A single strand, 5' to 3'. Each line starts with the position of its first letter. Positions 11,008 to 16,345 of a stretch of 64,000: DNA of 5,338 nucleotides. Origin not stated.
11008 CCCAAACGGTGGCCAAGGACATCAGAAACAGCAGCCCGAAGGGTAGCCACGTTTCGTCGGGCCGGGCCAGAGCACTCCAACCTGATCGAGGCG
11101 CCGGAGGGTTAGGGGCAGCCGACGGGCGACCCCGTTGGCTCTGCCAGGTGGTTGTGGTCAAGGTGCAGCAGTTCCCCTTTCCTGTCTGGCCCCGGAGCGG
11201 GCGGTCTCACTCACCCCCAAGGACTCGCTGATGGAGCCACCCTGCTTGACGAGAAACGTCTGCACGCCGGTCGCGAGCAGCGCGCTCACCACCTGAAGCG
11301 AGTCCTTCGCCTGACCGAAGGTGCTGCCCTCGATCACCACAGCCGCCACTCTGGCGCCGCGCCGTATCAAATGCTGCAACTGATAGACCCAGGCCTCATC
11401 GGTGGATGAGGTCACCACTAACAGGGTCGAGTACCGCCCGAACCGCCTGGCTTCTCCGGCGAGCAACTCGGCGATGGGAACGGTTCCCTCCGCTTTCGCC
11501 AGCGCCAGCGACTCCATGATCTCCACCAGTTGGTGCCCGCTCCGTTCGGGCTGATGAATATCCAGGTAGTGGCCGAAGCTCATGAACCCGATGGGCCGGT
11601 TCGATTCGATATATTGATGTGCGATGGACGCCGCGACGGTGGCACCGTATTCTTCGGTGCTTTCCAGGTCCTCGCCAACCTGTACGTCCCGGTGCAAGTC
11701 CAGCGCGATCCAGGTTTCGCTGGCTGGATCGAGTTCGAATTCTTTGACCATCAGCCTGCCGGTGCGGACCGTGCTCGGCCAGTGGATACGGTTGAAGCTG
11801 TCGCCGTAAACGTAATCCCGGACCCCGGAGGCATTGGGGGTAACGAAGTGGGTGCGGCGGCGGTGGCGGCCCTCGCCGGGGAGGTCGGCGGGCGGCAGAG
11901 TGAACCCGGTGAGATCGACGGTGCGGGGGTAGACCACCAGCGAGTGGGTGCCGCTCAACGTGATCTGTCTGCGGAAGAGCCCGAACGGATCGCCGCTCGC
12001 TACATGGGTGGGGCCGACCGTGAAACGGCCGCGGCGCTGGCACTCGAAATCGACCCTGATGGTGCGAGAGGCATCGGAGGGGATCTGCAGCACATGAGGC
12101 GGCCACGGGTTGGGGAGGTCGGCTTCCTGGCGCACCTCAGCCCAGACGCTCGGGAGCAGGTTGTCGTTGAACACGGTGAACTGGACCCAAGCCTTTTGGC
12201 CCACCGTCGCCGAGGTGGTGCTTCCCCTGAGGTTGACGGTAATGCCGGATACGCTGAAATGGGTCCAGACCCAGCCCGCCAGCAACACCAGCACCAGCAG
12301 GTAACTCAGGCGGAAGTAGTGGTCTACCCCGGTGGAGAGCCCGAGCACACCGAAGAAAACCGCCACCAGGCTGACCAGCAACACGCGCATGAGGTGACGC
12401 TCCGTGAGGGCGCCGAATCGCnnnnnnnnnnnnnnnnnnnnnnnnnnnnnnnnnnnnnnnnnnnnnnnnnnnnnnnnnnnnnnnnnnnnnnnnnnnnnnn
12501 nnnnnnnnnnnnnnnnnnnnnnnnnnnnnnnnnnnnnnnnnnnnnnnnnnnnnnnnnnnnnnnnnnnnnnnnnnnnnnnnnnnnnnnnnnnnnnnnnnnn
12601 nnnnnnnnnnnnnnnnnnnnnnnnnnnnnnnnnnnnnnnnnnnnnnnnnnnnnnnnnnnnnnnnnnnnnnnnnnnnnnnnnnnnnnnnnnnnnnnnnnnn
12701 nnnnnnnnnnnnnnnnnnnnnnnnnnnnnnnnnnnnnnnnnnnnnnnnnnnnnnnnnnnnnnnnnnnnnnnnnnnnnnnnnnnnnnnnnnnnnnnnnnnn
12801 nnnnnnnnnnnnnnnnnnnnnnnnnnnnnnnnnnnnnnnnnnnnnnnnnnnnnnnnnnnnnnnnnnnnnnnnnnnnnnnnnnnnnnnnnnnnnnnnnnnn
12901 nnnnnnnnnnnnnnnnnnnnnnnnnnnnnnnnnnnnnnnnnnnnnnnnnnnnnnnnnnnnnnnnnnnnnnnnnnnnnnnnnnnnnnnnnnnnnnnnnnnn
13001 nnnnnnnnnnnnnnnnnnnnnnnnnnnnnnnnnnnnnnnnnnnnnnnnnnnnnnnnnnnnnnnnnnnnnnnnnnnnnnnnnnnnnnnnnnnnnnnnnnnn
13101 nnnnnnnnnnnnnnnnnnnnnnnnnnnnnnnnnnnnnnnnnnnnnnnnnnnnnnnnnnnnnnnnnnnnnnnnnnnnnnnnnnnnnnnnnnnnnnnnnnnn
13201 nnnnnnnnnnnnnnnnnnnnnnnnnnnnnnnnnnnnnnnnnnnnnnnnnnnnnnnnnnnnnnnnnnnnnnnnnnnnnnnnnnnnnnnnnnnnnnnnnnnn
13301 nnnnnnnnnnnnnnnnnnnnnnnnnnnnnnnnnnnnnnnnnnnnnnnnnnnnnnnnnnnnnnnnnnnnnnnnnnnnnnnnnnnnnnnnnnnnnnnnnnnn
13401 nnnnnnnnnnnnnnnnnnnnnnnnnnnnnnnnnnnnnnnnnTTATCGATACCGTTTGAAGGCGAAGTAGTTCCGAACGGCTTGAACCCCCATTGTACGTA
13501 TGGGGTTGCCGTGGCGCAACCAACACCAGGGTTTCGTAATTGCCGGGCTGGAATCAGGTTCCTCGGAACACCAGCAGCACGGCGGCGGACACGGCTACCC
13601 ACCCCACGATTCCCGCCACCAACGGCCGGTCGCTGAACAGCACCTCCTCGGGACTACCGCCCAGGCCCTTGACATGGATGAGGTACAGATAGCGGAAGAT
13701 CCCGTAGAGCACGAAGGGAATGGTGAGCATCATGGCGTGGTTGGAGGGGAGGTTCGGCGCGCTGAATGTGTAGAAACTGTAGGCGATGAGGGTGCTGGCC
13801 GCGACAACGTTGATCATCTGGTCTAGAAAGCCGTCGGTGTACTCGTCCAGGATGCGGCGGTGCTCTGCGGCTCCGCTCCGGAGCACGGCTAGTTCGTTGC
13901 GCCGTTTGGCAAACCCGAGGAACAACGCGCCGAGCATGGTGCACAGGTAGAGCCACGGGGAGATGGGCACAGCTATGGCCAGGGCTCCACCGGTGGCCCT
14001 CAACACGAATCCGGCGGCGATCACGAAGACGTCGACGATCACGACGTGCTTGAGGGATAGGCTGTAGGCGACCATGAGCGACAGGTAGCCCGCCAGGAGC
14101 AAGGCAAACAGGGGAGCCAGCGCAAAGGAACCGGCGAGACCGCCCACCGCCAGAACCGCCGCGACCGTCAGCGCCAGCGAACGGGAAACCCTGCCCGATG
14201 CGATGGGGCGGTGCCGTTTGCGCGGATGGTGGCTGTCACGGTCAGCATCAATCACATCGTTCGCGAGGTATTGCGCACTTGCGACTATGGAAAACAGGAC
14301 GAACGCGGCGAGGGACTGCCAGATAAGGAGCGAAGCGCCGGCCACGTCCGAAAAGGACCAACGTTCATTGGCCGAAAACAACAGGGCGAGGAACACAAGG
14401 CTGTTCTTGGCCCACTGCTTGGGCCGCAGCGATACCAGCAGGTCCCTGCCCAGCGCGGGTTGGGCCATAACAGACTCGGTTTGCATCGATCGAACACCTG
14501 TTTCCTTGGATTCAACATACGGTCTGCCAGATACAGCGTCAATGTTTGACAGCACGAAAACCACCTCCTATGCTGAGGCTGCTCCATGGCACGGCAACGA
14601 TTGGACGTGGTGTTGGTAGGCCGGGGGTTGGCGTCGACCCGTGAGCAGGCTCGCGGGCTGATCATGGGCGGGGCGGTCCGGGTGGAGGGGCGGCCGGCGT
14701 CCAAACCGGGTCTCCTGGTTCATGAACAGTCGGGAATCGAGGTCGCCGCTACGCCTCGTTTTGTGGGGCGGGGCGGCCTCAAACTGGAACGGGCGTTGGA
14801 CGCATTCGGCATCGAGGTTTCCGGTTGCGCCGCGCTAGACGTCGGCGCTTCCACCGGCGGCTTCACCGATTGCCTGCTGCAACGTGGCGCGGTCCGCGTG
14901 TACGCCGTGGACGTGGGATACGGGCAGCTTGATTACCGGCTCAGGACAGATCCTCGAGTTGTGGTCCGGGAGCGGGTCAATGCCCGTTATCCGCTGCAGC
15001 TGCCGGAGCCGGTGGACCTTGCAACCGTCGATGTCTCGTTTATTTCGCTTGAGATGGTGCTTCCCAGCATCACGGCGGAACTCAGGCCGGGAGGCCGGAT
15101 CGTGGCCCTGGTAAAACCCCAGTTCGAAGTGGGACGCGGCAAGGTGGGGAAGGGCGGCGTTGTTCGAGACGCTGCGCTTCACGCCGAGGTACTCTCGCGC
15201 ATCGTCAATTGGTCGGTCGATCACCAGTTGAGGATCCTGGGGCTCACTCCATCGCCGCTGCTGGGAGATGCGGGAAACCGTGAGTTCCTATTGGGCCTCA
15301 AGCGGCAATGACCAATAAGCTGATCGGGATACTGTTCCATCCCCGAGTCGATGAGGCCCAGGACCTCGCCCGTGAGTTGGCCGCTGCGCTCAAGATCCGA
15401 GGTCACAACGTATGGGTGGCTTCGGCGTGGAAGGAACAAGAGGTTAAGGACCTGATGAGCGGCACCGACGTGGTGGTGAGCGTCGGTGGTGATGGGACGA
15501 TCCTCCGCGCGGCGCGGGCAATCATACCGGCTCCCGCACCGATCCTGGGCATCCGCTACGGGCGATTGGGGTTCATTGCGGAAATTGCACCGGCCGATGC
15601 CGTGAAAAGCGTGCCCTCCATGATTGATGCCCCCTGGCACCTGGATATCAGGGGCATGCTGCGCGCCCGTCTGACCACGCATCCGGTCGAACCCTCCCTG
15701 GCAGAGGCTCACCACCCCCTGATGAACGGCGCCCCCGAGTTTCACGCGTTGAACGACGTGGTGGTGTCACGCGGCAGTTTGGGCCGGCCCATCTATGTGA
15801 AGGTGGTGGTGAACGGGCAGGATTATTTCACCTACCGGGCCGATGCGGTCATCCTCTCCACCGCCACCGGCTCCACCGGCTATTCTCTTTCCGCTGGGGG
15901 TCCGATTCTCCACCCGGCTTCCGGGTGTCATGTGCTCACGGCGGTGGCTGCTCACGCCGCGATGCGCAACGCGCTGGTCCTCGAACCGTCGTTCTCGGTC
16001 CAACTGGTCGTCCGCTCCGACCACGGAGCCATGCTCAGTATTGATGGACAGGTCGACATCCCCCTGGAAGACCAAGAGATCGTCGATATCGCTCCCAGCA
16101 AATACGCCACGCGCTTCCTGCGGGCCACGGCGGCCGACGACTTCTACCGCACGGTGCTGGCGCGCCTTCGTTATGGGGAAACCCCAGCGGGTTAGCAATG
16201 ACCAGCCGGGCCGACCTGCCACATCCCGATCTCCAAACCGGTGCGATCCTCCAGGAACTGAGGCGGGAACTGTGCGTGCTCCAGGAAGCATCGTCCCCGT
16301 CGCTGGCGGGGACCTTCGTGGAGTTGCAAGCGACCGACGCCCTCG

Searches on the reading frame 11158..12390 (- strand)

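Call 72: search_protein_families(library=pfam, proteins=[window:11158-12390:-], max_evalue=0.00001)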
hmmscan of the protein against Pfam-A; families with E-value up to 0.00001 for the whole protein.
window:11158-12390:- (410 aa): 1 family
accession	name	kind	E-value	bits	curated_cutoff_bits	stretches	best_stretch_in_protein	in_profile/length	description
PF01882.25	DUF58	-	7.5e-17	61.7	23.4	1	190-341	2-157/216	Protein of unknown function DUF58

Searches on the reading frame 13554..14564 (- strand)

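Call 73: search_protein_families(library=pfam, proteins=[window:13554-14564:-], max_evalue=0.00001)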
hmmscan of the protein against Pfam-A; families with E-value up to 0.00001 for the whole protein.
window:13554-14564:- (336 aa): 1 family
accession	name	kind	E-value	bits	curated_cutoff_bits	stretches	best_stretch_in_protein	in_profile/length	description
PF01040.23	UbiA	-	6.7e-24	85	34.2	1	81-296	19-232/250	UbiA prenyltransferase family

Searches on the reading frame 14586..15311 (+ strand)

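Call 73: search_protein_families(library=pfam, proteins=[window:14586-15311:+], max_evalue=0.00001)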
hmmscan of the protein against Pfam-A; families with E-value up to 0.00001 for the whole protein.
window:14586-15311:+ (241 aa): 2 families
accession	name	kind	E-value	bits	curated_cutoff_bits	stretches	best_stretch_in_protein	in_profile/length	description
PF01728.25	FtsJ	-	3.4e-42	144.8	24.1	1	59-239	1-180/181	FtsJ-like methyltransferase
PF01479.30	S4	-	4.1e-12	46.1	22.8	1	4-47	1-44/48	S4 domain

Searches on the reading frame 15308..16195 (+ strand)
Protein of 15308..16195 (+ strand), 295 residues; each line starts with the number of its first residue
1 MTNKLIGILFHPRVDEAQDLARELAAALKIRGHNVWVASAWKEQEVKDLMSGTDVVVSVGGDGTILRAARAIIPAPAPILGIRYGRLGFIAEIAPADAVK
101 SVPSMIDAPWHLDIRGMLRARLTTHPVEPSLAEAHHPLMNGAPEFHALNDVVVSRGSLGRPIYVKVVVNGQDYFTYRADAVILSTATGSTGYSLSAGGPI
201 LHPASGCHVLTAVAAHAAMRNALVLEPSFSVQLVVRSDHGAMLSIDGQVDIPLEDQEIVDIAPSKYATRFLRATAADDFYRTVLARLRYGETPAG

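Call 73: search_protein_families(library=pfam, proteins=[window:15308-16195:+], max_evalue=0.00001)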
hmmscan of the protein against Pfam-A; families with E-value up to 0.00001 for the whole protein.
window:15308-16195:+ (295 aa): 2 families
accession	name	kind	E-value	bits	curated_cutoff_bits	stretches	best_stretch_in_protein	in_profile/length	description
PF20143.4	NAD_kinase_C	-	1.2e-23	83.6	23.7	1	148-272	1-125/126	ATP-NAD kinase C-terminal domain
PF01513.26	NAD_kinase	-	2.6e-15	57.3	25.5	1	20-103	40-123/130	ATP-NAD kinase N-terminal domain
